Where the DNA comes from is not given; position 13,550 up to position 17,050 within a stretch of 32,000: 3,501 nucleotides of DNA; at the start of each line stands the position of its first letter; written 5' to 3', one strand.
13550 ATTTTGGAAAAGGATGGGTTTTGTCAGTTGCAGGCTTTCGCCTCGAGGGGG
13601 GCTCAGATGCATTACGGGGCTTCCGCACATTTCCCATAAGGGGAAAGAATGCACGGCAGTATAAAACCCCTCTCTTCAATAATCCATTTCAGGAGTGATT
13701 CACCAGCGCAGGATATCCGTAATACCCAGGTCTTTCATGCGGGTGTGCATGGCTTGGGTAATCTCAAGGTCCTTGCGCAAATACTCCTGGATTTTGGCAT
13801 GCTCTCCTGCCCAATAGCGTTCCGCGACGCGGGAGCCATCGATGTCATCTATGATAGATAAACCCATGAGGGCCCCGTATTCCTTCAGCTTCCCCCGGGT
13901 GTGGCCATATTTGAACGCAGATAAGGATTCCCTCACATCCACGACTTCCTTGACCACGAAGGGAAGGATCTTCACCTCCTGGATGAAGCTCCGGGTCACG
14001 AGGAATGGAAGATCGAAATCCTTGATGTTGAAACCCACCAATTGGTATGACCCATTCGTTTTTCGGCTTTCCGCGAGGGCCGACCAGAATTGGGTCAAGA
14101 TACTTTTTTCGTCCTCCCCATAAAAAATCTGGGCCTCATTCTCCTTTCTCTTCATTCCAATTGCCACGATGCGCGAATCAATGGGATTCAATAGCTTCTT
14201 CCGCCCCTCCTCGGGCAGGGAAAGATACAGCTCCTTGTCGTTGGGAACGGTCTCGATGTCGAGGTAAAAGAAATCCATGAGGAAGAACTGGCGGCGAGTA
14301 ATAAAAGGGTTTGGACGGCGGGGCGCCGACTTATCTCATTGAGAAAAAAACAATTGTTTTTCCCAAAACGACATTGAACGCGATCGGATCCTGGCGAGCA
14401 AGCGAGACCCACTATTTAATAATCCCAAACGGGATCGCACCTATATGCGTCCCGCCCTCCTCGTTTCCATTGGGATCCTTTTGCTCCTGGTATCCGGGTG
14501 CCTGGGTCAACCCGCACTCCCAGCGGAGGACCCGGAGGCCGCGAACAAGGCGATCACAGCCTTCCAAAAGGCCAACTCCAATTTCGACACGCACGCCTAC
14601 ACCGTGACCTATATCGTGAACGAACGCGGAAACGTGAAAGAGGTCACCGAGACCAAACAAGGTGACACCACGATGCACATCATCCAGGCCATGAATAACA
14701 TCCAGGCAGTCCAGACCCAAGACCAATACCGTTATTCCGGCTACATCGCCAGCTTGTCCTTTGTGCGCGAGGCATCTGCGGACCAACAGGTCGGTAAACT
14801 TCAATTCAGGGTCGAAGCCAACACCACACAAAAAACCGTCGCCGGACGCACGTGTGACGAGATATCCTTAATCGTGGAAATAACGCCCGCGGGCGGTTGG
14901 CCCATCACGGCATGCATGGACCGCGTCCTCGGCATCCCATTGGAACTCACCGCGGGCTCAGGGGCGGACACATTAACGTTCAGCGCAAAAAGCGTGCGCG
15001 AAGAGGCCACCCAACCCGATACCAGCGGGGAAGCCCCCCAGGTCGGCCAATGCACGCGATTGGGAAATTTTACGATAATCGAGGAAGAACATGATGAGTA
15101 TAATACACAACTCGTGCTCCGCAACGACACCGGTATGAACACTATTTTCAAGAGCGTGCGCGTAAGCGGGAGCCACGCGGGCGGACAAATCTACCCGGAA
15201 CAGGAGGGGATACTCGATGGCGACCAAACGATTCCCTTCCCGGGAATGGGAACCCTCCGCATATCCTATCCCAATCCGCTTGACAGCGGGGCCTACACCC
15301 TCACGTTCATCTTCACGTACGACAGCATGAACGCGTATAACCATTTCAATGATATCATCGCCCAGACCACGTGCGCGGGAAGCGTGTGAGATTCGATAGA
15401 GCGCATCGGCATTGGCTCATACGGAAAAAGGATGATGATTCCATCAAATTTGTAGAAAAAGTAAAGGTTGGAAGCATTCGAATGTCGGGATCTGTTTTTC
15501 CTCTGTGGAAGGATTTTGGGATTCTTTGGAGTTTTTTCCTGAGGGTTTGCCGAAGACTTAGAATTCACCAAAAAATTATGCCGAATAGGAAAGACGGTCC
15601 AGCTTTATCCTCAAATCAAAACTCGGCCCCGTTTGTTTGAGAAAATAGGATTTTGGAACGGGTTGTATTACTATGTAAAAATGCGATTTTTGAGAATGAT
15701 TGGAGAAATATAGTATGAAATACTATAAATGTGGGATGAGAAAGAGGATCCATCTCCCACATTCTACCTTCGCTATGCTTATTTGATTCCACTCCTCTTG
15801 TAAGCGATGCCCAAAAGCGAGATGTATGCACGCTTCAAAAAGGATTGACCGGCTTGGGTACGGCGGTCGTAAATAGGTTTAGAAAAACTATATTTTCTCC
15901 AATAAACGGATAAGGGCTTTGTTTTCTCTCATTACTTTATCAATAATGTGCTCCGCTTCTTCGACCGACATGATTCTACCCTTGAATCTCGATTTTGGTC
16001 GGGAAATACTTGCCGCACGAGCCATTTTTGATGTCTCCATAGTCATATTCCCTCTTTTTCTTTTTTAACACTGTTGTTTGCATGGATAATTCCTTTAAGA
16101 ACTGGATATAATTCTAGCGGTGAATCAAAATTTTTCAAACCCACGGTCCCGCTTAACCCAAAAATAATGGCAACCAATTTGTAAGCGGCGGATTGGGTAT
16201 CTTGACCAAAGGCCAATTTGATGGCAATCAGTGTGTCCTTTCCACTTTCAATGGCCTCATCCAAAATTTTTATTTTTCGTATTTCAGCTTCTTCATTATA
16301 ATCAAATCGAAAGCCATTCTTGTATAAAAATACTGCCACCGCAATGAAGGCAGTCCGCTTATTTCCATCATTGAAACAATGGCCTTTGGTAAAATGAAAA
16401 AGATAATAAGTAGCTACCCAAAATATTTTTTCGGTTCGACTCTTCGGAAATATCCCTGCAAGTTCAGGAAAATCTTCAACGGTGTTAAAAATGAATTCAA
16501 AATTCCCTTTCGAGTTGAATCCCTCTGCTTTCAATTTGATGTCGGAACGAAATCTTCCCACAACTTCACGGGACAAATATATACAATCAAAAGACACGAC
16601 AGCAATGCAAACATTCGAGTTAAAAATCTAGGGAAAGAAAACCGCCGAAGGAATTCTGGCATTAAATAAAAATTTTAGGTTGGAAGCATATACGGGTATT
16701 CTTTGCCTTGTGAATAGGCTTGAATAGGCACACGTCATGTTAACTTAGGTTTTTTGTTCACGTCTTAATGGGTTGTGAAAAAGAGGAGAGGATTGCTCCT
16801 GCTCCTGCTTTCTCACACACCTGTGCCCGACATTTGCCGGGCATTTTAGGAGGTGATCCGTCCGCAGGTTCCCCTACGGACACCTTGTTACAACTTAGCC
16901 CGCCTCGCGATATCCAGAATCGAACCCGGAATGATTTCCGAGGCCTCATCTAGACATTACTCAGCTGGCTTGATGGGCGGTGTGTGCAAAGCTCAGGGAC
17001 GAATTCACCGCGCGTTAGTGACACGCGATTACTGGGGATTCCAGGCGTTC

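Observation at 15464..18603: A 12-13 nt motif occurs three times: an inverted pair brackets the 16S rRNA gene and a direct pair brackets the Doc toxin cassette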

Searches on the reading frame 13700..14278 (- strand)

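Call 7: search_protein_families(library=pfam, proteins=[window:13700-14278:-], max_evalue=0.1)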
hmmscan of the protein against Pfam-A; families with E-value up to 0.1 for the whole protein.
window:13700-14278:- (192 aa): 3 families
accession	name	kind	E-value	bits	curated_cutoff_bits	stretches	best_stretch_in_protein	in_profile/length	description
PF10108.15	DNA_pol_B_exo2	-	2.1e-14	54.2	24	1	55-182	35-174/213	Predicted 3'-5' exonuclease related to the exonuclease domain of PolB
PF13482.12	RNase_H_2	-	1.3e-06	28.9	22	1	35-156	15-132/165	RNase_H superfamily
PF03104.25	DNA_pol_B_exo1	-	9e-05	22.4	23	1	43-108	129-190/242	DNA polymerase family B, exonuclease domain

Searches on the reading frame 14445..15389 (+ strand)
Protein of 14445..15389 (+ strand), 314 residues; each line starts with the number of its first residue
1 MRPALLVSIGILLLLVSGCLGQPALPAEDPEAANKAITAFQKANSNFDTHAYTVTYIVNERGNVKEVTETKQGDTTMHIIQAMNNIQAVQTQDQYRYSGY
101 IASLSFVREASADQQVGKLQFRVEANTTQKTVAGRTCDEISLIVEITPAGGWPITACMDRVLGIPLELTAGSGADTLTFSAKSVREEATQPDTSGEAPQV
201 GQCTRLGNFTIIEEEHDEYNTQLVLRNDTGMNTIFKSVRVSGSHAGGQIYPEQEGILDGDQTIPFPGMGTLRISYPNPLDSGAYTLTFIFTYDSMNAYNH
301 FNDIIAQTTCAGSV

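Call 7: search_protein_families(library=pfam, proteins=[window:14445-15389:+], max_evalue=0.1)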
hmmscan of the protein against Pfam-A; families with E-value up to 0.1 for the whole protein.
window:14445-15389:+ (314 aa): 0 families

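Call 13: find_encoding_contigs(protein=window:14445-15389:+, flank=10000, max_places=10)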
Protein window:14445-15389:+ (314 aa): 2 contigs read that carry it; 2 places shown.
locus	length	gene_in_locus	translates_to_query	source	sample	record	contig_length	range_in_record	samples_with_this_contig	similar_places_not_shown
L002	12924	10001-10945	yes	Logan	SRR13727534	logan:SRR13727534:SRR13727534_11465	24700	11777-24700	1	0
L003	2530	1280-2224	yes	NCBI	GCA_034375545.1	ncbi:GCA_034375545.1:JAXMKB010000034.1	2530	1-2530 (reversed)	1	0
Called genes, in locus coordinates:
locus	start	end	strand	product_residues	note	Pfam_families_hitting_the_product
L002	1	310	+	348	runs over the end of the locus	PF22148:Fervidolysin_NPro-like (faint)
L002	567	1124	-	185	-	-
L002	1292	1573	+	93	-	-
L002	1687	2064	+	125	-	-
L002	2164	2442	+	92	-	PF26485:DUF8156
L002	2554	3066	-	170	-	PF01936:NYN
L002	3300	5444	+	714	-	PF00136:DNA_pol_B (weak)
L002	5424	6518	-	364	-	-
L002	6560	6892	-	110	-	-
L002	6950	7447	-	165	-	-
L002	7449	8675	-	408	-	-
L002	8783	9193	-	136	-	-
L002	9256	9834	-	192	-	PF10108:DNA_pol_B_exo2 (weak), PF13482:RNase_H_2 (weak), PF10108:DNA_pol_B_exo2 (weak)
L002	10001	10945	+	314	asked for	-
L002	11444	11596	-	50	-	-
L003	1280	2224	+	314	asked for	-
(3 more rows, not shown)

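Call 18: find_related_loci(query=window:14445-15389:+, collection=genome_contigs, flank=10000)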
Query window:14445-15389:+ (314 aa) in genome_contigs; peptide patterns used: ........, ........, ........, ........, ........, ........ (x = any residue, [..] = any of these).
64 stretches matched a pattern, but none encodes a relative of the query by tblastn (E <= 1e-3).

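Call 74: find_homologous_proteins(query=window:14445-15389:+)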
Query window:14445-15389:+ (314 aa): 1 proteins with E <= 0.001 among 1986 candidates.
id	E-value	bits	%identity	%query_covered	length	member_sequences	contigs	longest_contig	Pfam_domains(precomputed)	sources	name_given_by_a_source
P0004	7.7e-207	703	100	100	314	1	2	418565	-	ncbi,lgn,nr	ncbi:MAG: hypothetical protein Q8P05_00860 [Candidatus Diapherotrites archaeon]|nr:hypothetical prot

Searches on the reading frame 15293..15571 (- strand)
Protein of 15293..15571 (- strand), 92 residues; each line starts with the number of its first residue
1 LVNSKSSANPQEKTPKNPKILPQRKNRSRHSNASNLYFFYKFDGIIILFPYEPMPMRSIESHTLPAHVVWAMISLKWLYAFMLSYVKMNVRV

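Call 7: search_protein_families(library=pfam, proteins=[window:15293-15571:-], max_evalue=0.1)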
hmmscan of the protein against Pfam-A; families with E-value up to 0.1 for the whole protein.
window:15293-15571:- (92 aa): 0 families

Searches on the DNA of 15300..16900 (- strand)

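Call 51: search_rna_families(sources=[L115, L114, L120], threshold=gathering)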
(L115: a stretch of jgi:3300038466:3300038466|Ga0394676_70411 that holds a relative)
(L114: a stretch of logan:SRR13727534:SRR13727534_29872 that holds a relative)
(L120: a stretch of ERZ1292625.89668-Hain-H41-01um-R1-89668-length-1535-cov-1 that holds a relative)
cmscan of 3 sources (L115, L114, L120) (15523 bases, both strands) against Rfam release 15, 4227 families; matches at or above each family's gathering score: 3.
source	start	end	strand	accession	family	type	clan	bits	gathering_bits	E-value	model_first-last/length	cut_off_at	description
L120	1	354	+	RF01959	SSU_rRNA_archaea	Gene; rRNA;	CL00111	307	50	1e-87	1127-1478/1478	5'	Archaeal small subunit ribosomal RNA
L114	2601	2847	+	RF00373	RNaseP_arch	Gene; ribozyme;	CL00002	84.9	84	1.3e-22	1-288/288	no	Archaeal RNase P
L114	4463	4547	+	RF00005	tRNA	Gene; tRNA;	CL00001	48.2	29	7.5e-08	1-71/71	no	tRNA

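Call 65: search_rna_families(source=window, start=15300, end=16900, threshold=evalue, max_evalue=1)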
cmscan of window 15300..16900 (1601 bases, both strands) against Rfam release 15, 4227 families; matches with E-value up to 1: 1.
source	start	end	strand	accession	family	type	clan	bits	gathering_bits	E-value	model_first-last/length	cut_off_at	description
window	16846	16900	-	RF00177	SSU_rRNA_bacteria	Gene; rRNA;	CL00111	49.3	50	1e-12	1479-1533/1533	5'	Bacterial small subunit ribosomal RNA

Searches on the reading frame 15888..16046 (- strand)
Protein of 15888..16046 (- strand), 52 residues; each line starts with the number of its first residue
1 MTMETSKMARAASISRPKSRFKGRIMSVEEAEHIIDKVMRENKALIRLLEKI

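Call 7: search_protein_families(library=pfam, proteins=[window:15888-16046:-], max_evalue=0.1)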
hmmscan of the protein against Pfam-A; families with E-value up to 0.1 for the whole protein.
window:15888-16046:- (52 aa): 1 family
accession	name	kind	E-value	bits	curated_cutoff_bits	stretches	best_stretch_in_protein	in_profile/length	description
PF08295.17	Sin3_corepress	-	0.031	14.7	25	1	14-52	49-87/98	Sin3 family co-repressor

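Call 34: find_encoding_contigs(protein=window:15888-16046:-, flank=10000, max_places=10)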
Protein window:15888-16046:- (52 aa): no gene with exactly this product is on record in the collection.
